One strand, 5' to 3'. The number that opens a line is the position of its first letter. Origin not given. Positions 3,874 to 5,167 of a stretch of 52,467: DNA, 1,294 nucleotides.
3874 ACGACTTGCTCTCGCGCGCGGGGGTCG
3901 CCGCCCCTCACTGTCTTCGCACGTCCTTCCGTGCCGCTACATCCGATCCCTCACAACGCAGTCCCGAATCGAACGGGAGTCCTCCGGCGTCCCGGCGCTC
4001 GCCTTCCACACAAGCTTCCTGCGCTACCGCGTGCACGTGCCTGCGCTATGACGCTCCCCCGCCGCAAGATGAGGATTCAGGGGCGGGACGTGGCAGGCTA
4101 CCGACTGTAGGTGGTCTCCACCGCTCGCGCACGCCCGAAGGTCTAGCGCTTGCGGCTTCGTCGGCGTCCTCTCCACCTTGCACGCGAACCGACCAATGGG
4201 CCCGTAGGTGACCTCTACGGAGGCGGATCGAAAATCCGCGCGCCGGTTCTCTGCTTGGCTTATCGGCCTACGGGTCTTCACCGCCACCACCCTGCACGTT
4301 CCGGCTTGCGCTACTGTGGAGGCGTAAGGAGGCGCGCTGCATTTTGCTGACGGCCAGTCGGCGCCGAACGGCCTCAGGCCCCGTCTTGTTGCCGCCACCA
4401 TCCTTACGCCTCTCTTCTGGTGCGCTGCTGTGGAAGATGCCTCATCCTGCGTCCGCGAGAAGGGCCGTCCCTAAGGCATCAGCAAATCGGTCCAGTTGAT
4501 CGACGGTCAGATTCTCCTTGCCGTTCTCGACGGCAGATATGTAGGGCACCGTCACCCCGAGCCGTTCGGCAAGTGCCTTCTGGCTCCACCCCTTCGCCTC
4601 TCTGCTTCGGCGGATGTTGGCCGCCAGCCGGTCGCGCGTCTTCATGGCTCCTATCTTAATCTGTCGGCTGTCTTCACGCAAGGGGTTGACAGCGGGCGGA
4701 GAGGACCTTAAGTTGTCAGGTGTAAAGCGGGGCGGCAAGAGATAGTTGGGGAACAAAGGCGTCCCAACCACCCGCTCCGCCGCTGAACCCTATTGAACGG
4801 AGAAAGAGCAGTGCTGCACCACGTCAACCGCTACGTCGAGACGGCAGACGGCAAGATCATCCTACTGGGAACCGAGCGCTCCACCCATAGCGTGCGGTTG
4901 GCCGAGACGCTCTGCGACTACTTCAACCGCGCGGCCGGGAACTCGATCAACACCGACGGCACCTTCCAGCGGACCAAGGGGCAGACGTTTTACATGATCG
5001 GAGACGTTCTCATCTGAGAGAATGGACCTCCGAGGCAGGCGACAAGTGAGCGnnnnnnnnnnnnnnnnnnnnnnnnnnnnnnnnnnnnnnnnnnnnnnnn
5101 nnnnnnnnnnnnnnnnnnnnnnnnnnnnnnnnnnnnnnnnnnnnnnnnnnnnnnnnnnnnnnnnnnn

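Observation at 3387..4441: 1.05-kb ORF-free, hairpin-dense gap in the regulatory hub: candidate large structured RNA or decayed integration module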

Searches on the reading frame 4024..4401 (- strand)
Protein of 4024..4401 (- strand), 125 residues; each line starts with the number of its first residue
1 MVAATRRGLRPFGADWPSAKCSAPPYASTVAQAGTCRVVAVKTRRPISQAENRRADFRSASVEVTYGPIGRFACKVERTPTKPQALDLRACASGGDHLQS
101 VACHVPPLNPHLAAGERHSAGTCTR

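Call 13: search_protein_families(library=pfam, proteins=[window:4024-4401:-], max_evalue=0.1)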
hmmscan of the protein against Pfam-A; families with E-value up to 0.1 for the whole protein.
window:4024-4401:- (125 aa): 0 families

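Call 23: list_cluster_members(proteins=[window:4024-4401:-, window:3607-3858:-, window:4442-4771:-])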
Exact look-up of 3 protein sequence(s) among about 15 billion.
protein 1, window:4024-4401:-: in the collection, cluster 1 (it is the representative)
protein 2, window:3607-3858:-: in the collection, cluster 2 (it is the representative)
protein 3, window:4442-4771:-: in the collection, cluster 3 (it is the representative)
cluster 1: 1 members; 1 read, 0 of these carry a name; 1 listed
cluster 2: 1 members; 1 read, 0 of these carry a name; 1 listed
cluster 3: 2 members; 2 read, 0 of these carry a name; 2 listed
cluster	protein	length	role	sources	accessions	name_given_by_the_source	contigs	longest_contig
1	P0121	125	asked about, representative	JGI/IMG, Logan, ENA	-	-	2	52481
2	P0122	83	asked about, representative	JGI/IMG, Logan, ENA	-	-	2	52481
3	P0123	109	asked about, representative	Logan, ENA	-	-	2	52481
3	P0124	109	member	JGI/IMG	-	-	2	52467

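Call 32: search_protein_representatives(protein=window:4024-4401:-)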
Query: 125 residues. Proteins with E-value up to 0.001 (for the whole library): 3; up to 1e-10: 2; up to 1e-30: 1. The best 3 are listed.
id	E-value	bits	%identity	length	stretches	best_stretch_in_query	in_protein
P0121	3.3e-78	276.2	100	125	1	1-125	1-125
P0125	2.0e-12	63.8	31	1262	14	31-69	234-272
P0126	4.6e-05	40.0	29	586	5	34-122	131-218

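Call 70: predict_structure(protein=window:4024-4401:-)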
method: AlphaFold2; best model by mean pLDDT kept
length: 125 residues; sequences in the alignment: 1
mean_pLDDT: 44.2   pTM: 0.30
mean pLDDT of the five models: 44.2, 42.0, 36.7, 33.7, 33.5
residues with pLDDT >= 90: 0; 70-90: 0; 50-70: 32; < 50: 93
segments of 3 or more residues with pLDDT < 50: 1-34, 52-54, 74-91, 96-98, 105-125
pLDDT, mean of each block of 10 residues (from residue 1): 33 39 41 47 53 49 51 46 45 46 47 35 39
secondary structure, 60 per line:
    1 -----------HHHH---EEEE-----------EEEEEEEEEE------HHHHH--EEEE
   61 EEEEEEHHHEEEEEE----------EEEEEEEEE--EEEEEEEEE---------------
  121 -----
elements in order: H12-15 E19-22 E34-43 H50-54 E57-66 E70-75 E86-94 E97-105

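Call 85: search_protein_families(library=padloc, proteins=[window:4024-4401:-], max_evalue=0.1)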
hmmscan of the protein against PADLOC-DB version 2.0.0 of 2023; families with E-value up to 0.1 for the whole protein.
window:4024-4401:- (125 aa): 0 families

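Call 86: search_protein_families(library=ncbifam, proteins=[window:4024-4401:-], max_evalue=0.1)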
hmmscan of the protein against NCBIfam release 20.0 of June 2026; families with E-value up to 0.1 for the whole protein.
window:4024-4401:- (125 aa): 0 families

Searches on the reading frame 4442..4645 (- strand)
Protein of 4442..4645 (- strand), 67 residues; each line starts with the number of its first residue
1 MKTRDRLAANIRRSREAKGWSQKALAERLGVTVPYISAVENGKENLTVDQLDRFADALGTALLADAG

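Call 13: search_protein_families(library=pfam, proteins=[window:4442-4645:-], max_evalue=0.1)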
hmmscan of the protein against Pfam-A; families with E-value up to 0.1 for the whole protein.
window:4442-4645:- (67 aa): 8 families
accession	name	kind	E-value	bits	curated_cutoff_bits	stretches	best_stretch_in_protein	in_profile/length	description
PF01381.28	HTH_3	-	6.3e-16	58.6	23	1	11-61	1-51/55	Helix-turn-helix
PF13560.12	HTH_31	-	2.9e-15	56.8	27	1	6-60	1-56/64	Helix-turn-helix domain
PF13744.12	HTH_37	-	5e-10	39.5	27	1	1-61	13-74/80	Helix-turn-helix domain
PF13443.12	HTH_26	-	7e-07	29.8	22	1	10-60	1-52/63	Cro/C1-type HTH DNA-binding domain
PF12844.13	HTH_19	-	1.9e-06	28.1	30.2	1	10-58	3-51/64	Helix-turn-helix domain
PF13413.12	HTH_25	-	1.8e-05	24.9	24.6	1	12-43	3-34/62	Helix-turn-helix domain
PF13384.12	HTH_23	-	0.0052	17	24.6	1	11-37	11-35/50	Homeodomain-like domain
PF21291.3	CYNS_N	-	0.083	13.3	27.1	1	4-59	1-56/69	Cyanate hydratase, N-terminal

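Call 34: find_related_loci(query=window:4442-4645:-, collection=viral_contigs, flank=8000)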
Query window:4442-4645:- (67 aa) in viral_contigs; peptide patterns used: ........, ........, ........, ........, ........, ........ (x = any residue, [..] = any of these).
116 stretches matched a pattern; 16 encode a relative of the query (tblastn E <= 1e-3); 16 distinct loci.
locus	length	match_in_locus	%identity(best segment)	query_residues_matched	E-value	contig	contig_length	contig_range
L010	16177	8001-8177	41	4-62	1e-10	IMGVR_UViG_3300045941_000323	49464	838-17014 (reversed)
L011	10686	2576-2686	59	7-43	3e-10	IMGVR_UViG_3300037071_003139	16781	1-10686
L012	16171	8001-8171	40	7-63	5e-9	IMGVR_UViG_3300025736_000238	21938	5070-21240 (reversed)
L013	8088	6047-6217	40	7-63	5e-9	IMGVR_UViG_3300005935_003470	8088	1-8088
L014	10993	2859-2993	49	15-58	2e-8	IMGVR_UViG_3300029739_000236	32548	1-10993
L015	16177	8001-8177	41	7-62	6e-8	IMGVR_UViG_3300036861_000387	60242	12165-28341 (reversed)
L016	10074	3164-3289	50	2-43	1e-7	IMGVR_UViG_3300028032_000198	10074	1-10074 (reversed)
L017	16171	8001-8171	41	1-61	1e-6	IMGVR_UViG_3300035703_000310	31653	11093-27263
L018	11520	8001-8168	39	7-62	2e-6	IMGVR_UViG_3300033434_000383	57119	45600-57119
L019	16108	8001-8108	47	8-43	2e-6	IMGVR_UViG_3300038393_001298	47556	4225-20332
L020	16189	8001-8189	43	3-61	6e-6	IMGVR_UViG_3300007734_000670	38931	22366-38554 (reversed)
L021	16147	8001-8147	43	14-62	9e-6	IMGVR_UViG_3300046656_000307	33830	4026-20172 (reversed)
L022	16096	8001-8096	53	11-42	7e-6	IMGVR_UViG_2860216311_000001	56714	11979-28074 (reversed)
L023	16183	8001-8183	41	9-65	3e-5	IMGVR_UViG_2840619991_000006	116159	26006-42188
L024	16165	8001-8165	37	1-59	3e-5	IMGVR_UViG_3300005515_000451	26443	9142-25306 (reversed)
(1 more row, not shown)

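Call 47: find_related_loci(query=window:4442-4645:-, collection=metagenome_contigs, flank=6000)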
Query window:4442-4645:- (67 aa) in metagenome_contigs; peptide patterns used: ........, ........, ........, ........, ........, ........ (x = any residue, [..] = any of these).
600 stretches matched a pattern (row limit reached: there are more); 54 encode a relative of the query (tblastn E <= 1e-3); 54 distinct loci.
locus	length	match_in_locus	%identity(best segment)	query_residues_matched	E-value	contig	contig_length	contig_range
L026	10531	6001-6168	55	7-62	1e-14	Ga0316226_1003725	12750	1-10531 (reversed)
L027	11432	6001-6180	43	3-62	6e-14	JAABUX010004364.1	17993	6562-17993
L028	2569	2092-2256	49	4-58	7e-14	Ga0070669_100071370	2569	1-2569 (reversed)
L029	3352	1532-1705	55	6-62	2e-13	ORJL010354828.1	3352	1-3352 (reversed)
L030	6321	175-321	57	11-59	3e-13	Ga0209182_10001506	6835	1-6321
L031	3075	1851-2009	53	12-64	6e-13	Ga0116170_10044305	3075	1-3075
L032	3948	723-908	48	1-62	9e-13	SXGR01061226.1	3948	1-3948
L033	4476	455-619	45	4-58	7e-12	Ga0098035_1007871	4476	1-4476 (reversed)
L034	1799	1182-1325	46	15-62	2e-11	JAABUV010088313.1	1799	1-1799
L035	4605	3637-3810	47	1-58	9e-11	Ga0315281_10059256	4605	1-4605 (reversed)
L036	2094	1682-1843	44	7-60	2e-10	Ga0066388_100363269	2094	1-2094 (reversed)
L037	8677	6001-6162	44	6-59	3e-10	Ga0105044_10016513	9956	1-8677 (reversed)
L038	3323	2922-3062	45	17-63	3e-10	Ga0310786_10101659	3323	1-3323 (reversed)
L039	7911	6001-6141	45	17-63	5e-10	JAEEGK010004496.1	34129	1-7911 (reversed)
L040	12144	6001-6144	44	16-63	7e-10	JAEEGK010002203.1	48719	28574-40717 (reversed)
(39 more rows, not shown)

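Call 66: find_homologous_proteins(query=window:4442-4645:-, max_evalue=1e-8)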
Query window:4442-4645:- (67 aa): 1 proteins with E <= 1e-8 among 4 candidates.
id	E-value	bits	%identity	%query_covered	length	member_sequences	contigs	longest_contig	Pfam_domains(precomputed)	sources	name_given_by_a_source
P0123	4.8e-34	132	100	100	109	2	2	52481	PF13744.13,PF12844.14,PF01381.29,PF13560.13,PF13443.13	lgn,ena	-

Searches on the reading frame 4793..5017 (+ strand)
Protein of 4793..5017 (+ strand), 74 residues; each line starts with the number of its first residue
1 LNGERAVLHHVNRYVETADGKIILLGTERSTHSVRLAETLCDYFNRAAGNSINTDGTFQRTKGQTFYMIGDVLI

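Call 13: search_protein_families(library=pfam, proteins=[window:4793-5017:+], max_evalue=0.1)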
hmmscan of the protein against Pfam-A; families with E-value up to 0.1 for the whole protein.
window:4793-5017:+ (74 aa): 0 families

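Call 85: search_protein_families(library=padloc, proteins=[window:4793-5017:+], max_evalue=0.1)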
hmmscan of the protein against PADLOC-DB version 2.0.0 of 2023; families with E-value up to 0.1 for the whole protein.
window:4793-5017:+ (74 aa): 0 families

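Call 86: search_protein_families(library=ncbifam, proteins=[window:4793-5017:+], max_evalue=0.1)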
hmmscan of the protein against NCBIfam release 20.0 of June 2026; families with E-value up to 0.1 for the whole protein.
window:4793-5017:+ (74 aa): 1 family
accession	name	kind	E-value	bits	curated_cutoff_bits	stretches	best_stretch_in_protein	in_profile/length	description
TIGR02542.1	T_forsyth_147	domain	0.056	13.4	67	1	7-40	42-74/145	TANFOR domain-containing protein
